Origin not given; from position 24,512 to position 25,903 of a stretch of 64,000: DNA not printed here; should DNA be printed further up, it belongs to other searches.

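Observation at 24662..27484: AAR-like (acyl-ACP reductase family) gene translationally coupled with a secreted esterase and an uncharacterised DUF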

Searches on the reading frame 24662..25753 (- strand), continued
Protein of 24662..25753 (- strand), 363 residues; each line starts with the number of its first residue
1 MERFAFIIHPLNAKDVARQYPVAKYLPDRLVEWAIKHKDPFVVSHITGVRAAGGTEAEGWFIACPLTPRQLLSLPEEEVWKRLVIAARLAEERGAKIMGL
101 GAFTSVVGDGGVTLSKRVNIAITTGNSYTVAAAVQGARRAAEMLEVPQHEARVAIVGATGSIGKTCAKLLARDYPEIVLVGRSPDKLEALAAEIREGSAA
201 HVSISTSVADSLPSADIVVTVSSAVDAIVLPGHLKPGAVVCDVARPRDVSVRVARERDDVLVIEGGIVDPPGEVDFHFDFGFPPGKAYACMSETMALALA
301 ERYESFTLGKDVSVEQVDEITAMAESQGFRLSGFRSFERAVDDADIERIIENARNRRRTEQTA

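Call 9: find_homologous_proteins(query=window:24662-25753:-)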
Query window:24662-25753:- (363 aa): 7992 proteins with E <= 0.001 among 8000 candidates; the best 120 are listed.
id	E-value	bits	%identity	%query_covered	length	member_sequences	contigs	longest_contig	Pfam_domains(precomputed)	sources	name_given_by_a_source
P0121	4.4e-211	718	92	100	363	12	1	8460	PF00106.32,PF01488.27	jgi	-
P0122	1.1e-175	602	74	100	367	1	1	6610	PF00106.32,PF03435.25,PF01488.27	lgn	-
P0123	7.7e-172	589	73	100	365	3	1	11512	PF01118.31,PF01488.27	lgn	-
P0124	3.5e-170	584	73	100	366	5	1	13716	PF02882.26,PF00106.32,PF01488.27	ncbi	-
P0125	2.0e-169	581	75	98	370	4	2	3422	PF01118.31,PF00106.32,PF01488.27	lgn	-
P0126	4.1e-169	580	74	95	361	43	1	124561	PF01488.27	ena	-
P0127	4.5e-169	580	73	98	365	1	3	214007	PF01118.31,PF01488.27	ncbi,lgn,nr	ncbi:MAG: shikimate dehydrogenase [Armatimonadetes bacterium]|nr:shikimate dehydrogenase [Armatimona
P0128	1.4e-160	552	70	99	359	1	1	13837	PF02423.22,PF13460.13,PF00106.32,PF03435.25,PF01488.27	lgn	-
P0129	4.2e-159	547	72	97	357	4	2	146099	PF01118.31,PF00106.32,PF03435.25,PF01488.27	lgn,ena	-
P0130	3.3e-157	541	70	96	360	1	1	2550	PF13460.13,PF01488.27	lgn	-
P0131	1.5e-151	523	64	99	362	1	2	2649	PF02882.26,PF02423.22,PF01118.31,PF00106.32,PF01488.27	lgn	-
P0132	5.4e-149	514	63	98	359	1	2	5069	PF01488.27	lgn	-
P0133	2.7e-147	509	63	99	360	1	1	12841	PF02882.26,PF01118.31,PF00106.32,PF01488.27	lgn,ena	-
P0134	4.9e-146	504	63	99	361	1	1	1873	PF01488.27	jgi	jgi:predicted amino acid dehydrogenase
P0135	6.8e-146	504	63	98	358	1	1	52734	PF02882.26,PF01118.31,PF00106.32,PF01488.27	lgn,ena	-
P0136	1.7e-145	503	63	98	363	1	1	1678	PF02882.26,PF00106.32,PF01488.27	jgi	jgi:predicted amino acid dehydrogenase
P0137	2.4e-145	502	63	98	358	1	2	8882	PF02882.26,PF01118.31,PF13460.13,PF00106.32,PF02737.25,PF01488.27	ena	-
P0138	3.0e-145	502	63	98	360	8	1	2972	PF02719.22,PF02423.22,PF00106.32,PF01488.27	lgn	-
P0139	9.0e-145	500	64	97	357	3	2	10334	PF02882.26,PF01118.31,PF13460.13,PF01488.27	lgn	-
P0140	1.0e-144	500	63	97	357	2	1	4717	PF01118.31,PF13460.13,PF00106.32,PF01488.27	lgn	-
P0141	2.0e-144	499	64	98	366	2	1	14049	PF01488.27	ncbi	-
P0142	1.3e-143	496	63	97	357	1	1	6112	PF01118.31,PF13460.13,PF00106.32,PF03435.25,PF01488.27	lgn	-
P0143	1.8e-143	496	62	97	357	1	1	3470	PF02719.22,PF02882.26,PF01118.31,PF13460.13,PF00106.32,PF01488.27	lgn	-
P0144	2.6e-143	495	64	99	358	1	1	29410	PF02882.26,PF01118.31,PF13460.13,PF00106.32,PF02737.25,PF01488.27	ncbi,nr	ncbi:MAG: 3-hydroxyacyl-CoA dehydrogenase NAD-binding domain-containing protein [Armatimonadetes bac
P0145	4.4e-143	495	63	99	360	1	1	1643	PF02882.26,PF02423.22,PF00106.32,PF01488.27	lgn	-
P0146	7.5e-143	494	64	99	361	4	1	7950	PF01118.31,PF01488.27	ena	-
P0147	8.4e-143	494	74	87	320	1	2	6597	PF01488.27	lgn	-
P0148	9.1e-143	494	63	98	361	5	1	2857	PF01488.27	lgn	-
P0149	1.2e-142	493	61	98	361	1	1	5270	PF02423.22,PF01488.27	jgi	jgi:fatty aldehyde-generating acyl-ACP reductase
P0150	1.2e-142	493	62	99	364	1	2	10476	PF02882.26,PF02423.22,PF00106.32,PF01488.27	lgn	-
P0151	1.8e-142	493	61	98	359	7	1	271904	PF01488.27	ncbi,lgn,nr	ncbi:MAG: shikimate dehydrogenase [Armatimonadota bacterium]|nr:shikimate dehydrogenase [Armatimonad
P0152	2.9e-142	492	64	97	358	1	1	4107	PF00106.32,PF01488.27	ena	-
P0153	3.0e-142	492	63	97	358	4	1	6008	PF00106.32,PF01488.27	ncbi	-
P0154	3.5e-142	492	62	98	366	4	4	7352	PF01488.27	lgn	-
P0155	4.5e-142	491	62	97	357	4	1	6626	PF01118.31,PF00056.30,PF01488.27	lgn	-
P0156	4.9e-142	491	61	98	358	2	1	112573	PF02423.22,PF00106.32,PF01488.27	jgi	jgi:predicted amino acid dehydrogenase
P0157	6.5e-142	491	63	97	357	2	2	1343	PF13460.13,PF01488.27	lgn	-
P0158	7.0e-142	491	63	97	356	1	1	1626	PF02882.26,PF01118.31,PF00106.32,PF01488.27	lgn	-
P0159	1.2e-141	490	64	97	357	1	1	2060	PF02882.26,PF01118.31,PF01488.27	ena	-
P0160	1.3e-141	490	62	98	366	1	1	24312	PF13460.13,PF01488.27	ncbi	-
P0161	1.4e-141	490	63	98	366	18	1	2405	PF01488.27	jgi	jgi:fatty aldehyde-generating acyl-ACP reductase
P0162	1.5e-141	490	61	99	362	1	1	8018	PF01488.27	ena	-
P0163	1.5e-141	490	62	98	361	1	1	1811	PF00106.32,PF01488.27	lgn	-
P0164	1.6e-141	490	62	98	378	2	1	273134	PF13460.13,PF01488.27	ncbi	-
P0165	1.9e-141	489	62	97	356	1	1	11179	PF02882.26,PF01118.31,PF00056.30,PF01488.27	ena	-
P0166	2.5e-141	489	63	96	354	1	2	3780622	PF02719.22,PF01488.27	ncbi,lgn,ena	-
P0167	2.7e-141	489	64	96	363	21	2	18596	PF01488.27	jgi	jgi:fatty aldehyde-generating acyl-ACP reductase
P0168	3.6e-141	488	63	99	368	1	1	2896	PF02423.22,PF01118.31,PF01488.27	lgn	-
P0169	3.6e-141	488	62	97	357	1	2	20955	PF02882.26,PF00106.32,PF01488.27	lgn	-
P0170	4.1e-141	488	63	99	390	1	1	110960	PF01118.31,PF01488.27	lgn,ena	-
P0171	4.3e-141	488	62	98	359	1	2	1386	PF02882.26,PF01118.31,PF13460.13,PF00106.32,PF01488.27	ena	-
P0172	4.5e-141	488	60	100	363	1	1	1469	PF02423.22,PF01488.27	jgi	jgi:fatty aldehyde-generating acyl-ACP reductase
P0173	5.6e-141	488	64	97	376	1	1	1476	PF02882.26,PF02423.22,PF01488.27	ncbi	-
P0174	6.6e-141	488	62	97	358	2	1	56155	PF02882.26,PF13460.13,PF01488.27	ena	-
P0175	7.8e-141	487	62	97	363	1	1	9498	PF01488.27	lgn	-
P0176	1.3e-140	487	65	95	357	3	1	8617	PF02423.22,PF01488.27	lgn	-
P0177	1.4e-140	487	62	97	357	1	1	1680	PF01118.31,PF01488.27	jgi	jgi:fatty aldehyde-generating acyl-ACP reductase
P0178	1.6e-140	486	63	97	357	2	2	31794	PF01488.27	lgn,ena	-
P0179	1.7e-140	486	63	97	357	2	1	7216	PF01488.27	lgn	-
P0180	2.3e-140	486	60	98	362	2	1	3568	PF02882.26,PF00106.32,PF01488.27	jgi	-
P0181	4.4e-140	485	63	97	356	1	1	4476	PF02882.26,PF01118.31,PF00106.32,PF01488.27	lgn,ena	-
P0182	4.8e-140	485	61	97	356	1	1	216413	PF02882.26,PF02423.22,PF01118.31,PF00106.32,PF01488.27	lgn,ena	-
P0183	5.4e-140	485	61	98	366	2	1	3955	PF01488.27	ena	-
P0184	5.6e-140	485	63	97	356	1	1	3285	PF02882.26,PF01118.31,PF00106.32,PF01488.27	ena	-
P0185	6.6e-140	484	62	98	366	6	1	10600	PF01488.27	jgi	-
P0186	7.4e-140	484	62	98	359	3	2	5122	PF01488.27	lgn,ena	-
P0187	8.7e-140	484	60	98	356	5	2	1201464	PF02882.26,PF01118.31,PF13460.13,PF01488.27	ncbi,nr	ncbi:shikimate dehydrogenase [bacterium]|nr:shikimate dehydrogenase [bacterium]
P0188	8.9e-140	484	63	97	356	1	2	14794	PF02882.26,PF01118.31,PF00106.32,PF01488.27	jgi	-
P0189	8.9e-140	484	61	98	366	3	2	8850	PF01488.27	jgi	jgi:predicted amino acid dehydrogenase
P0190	9.1e-140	484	62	98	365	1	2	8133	PF02719.22,PF01488.27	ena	-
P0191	9.4e-140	484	61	98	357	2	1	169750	PF02882.26,PF01118.31,PF13460.13,PF01488.27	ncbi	ncbi:MAG: NAD(P)H-binding protein [Armatimonadota bacterium]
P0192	9.7e-140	484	64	97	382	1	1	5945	PF01488.27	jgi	jgi:fatty aldehyde-generating acyl-ACP reductase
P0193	1.1e-139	484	62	97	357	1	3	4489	PF01488.27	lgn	-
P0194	1.3e-139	483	62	97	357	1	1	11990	PF01118.31,PF13460.13,PF01488.27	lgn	-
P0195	1.5e-139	483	61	99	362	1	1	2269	PF02423.22,PF01488.27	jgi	-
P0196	3.2e-139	482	61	100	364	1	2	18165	PF02882.26,PF01488.27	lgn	-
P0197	3.4e-139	482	63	97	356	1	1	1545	PF02882.26,PF01118.31,PF00106.32,PF01488.27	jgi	-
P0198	3.4e-139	482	63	98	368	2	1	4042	PF02882.26,PF00106.32,PF01488.27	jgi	jgi:fatty aldehyde-generating acyl-ACP reductase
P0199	3.9e-139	482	61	100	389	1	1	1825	PF02423.22,PF01488.27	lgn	-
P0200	4.0e-139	482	61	98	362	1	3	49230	PF01488.27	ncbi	ncbi:MAG: shikimate dehydrogenase [Armatimonadota bacterium]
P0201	4.4e-139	482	63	96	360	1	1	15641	PF02882.26,PF13460.13,PF00106.32,PF00056.30,PF03435.25,PF01488.27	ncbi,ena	-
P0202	4.4e-139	482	60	97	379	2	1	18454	PF01488.27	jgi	-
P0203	4.9e-139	481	63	97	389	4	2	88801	PF02882.26,PF02423.22,PF00106.32,PF02737.25,PF01488.27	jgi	-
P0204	5.4e-139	481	63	98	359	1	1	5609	PF02882.26,PF02423.22,PF01488.27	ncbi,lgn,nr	ncbi:MAG: shikimate dehydrogenase [Armatimonadetes bacterium]|nr:shikimate dehydrogenase [Armatimona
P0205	6.3e-139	481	62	98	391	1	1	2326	PF01488.27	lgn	-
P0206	7.4e-139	481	61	99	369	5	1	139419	PF02423.22,PF01488.27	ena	-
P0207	8.5e-139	481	62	97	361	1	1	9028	PF02882.26,PF01118.31,PF13460.13,PF01488.27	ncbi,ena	-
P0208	9.0e-139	481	62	97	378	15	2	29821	PF02882.26,PF01118.31,PF00106.32,PF00056.30,PF01488.27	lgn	-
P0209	1.2e-138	480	62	97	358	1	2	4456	PF02882.26,PF01118.31,PF01488.27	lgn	-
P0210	1.2e-138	480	61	99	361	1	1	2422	PF02882.26,PF01488.27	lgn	-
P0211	1.3e-138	480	63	98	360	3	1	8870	PF00106.32,PF01488.27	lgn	-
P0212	1.3e-138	480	63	96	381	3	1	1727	PF02423.22,PF01488.27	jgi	jgi:predicted amino acid dehydrogenase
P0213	1.4e-138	480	61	98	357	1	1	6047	PF02719.22,PF01488.27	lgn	-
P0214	1.4e-138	480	62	97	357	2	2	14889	PF01118.31,PF01488.27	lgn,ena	-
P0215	1.5e-138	480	60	98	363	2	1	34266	PF02719.22,PF02423.22,PF01488.27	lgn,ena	-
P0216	1.6e-138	480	63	97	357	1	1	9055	PF01488.27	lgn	-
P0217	1.8e-138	480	62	97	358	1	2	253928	PF02882.26,PF01118.31,PF13460.13,PF01488.27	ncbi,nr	ncbi:MAG: NAD(P)H-binding protein [Armatimonadota bacterium]|nr:NAD(P)H-binding protein [bacterium]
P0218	1.8e-138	480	63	97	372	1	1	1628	PF02882.26,PF01118.31,PF00106.32,PF01488.27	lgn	-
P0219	1.9e-138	480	62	99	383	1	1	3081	PF01488.27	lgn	-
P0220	1.9e-138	480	62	99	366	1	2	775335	PF02882.26,PF01488.27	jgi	jgi:predicted amino acid dehydrogenase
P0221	1.9e-138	479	61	98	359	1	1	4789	PF01488.27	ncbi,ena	-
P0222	2.0e-138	479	63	99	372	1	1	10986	PF02882.26,PF01488.27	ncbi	-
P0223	2.0e-138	479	59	99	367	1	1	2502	PF02882.26,PF00106.32,PF01488.27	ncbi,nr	ncbi:MAG: SDR family NAD(P)-dependent oxidoreductase [Armatimonadota bacterium]|nr:SDR family NAD(P)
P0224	2.0e-138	479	61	99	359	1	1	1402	PF02423.22,PF01118.31,PF01488.27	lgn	-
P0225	2.1e-138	479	60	99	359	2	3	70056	PF01488.27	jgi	-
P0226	2.6e-138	479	63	98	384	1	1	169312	PF02423.22,PF00106.32,PF01488.27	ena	-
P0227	2.7e-138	479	62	100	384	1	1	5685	PF02882.26,PF01488.27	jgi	jgi:predicted amino acid dehydrogenase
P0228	2.7e-138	479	61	97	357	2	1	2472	PF02882.26,PF13460.13,PF01488.27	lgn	-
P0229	3.0e-138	479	63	95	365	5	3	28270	PF01488.27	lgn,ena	-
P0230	3.3e-138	479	60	98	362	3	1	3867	PF13460.13,PF01488.27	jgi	-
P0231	3.5e-138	479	61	98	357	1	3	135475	PF13460.13,PF01488.27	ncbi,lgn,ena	-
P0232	3.5e-138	479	63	97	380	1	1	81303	PF02423.22,PF00106.32,PF01488.27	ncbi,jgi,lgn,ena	jgi:predicted amino acid dehydrogenase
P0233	3.8e-138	479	63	99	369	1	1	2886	PF01488.27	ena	-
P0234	4.0e-138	478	61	95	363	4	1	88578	PF02882.26,PF01488.27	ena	-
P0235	4.3e-138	478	63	97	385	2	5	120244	PF02423.22,PF01118.31,PF01488.27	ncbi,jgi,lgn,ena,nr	ncbi:MAG TPA: shikimate dehydrogenase [Chthonomonadaceae bacterium]|nr:shikimate dehydrogenase [Chth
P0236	5.2e-138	478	61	98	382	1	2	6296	PF01488.27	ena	-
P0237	8.0e-138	477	61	97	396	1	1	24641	PF01488.27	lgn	-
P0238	8.1e-138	477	60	100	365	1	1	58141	PF01488.27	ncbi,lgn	-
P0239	8.2e-138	477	64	95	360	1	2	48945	PF00056.30,PF01488.27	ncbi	ncbi:MAG: lactate/malate family dehydrogenase [Armatimonadota bacterium]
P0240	8.9e-138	477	62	97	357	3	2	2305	PF00106.32,PF01488.27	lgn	-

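Call 47: find_encoding_contigs(protein=P0166, flank=6000, max_places=1)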
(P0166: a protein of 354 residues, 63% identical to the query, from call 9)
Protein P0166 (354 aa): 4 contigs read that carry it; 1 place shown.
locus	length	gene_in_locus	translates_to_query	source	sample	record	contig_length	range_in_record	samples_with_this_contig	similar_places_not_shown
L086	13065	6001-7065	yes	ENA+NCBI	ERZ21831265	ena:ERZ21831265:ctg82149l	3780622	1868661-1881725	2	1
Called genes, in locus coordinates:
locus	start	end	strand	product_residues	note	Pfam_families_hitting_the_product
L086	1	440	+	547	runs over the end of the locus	PF06418:CTP_synth_N, PF00117:GATase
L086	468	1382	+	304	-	PF03547:Mem_trans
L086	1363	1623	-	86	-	-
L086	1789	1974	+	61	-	-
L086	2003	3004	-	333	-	PF13406:SLT_2 (faint), PF01464:SLT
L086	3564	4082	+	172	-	PF00188:CAP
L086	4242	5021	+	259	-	PF03309:Pan_kinase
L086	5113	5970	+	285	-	PF01180:DHO_dh (faint), PF01207:Dus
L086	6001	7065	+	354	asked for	PF01488:Shikimate_DH, PF02719:Polysacc_synt_2 (weak)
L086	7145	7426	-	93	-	-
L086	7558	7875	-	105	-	PF10685:KGG (faint), PF00477:LEA_5 (faint)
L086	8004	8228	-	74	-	PF00477:LEA_5, PF10685:KGG (faint)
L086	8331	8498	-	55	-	PF00477:LEA_5 (weak), PF10685:KGG (faint)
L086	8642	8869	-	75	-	PF00477:LEA_5 (faint), PF10685:KGG (faint)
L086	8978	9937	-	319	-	PF14397:ATPgrasp_ST (faint), PF02655:ATP-grasp_3, PF08443:RimK, PF02955:GSH-S_ATP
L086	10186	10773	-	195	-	PF01914:MarC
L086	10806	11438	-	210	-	-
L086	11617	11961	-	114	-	PF17269:DUF5335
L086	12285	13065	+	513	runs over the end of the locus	PF05362:Lon_C (weak), PF13541:ChlI, PF05496:RuvB_N (faint), PF00493:MCM (faint), PF01078:Mg_chelatase, PF13191:AAA_16 (faint), PF07728:AAA_5, PF13335:Mg_chelatase_C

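Call 52: find_related_loci(query=A2, collection=metagenome_contigs, flank=8000)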
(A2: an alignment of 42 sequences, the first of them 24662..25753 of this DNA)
Query A2 (363 aa) in metagenome_contigs; peptide patterns used: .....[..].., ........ (x = any residue, [..] = any of these).
600 stretches matched a pattern (row limit reached: there are more); 557 encode a relative of the query (tblastn E <= 1e-3); the best 80 are kept; 80 distinct loci.
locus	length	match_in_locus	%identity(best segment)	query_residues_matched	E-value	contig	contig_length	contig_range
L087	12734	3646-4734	95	1-363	0e+0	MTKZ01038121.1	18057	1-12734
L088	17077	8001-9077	73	1-359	3e-172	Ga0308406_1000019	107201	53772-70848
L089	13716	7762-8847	73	1-362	1e-170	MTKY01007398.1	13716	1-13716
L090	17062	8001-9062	63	1-353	2e-148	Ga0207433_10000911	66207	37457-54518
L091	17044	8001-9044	63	3-349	2e-147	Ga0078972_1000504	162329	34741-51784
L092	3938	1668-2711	63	3-349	4e-151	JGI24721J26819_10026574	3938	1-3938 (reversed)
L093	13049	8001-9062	60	1-353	6e-147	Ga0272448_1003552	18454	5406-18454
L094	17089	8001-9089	63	1-353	1e-146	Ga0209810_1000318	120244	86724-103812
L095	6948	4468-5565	60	1-362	4e-145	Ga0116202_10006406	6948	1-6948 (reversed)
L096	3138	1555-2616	60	1-353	6e-149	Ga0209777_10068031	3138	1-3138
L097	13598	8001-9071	60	1-356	5e-141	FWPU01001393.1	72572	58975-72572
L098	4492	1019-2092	60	1-357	4e-142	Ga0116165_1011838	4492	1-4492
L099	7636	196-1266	56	1-356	2e-138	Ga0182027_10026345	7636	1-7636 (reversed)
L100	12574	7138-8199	59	1-353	1e-137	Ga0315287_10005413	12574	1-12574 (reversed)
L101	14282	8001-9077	59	1-349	6e-137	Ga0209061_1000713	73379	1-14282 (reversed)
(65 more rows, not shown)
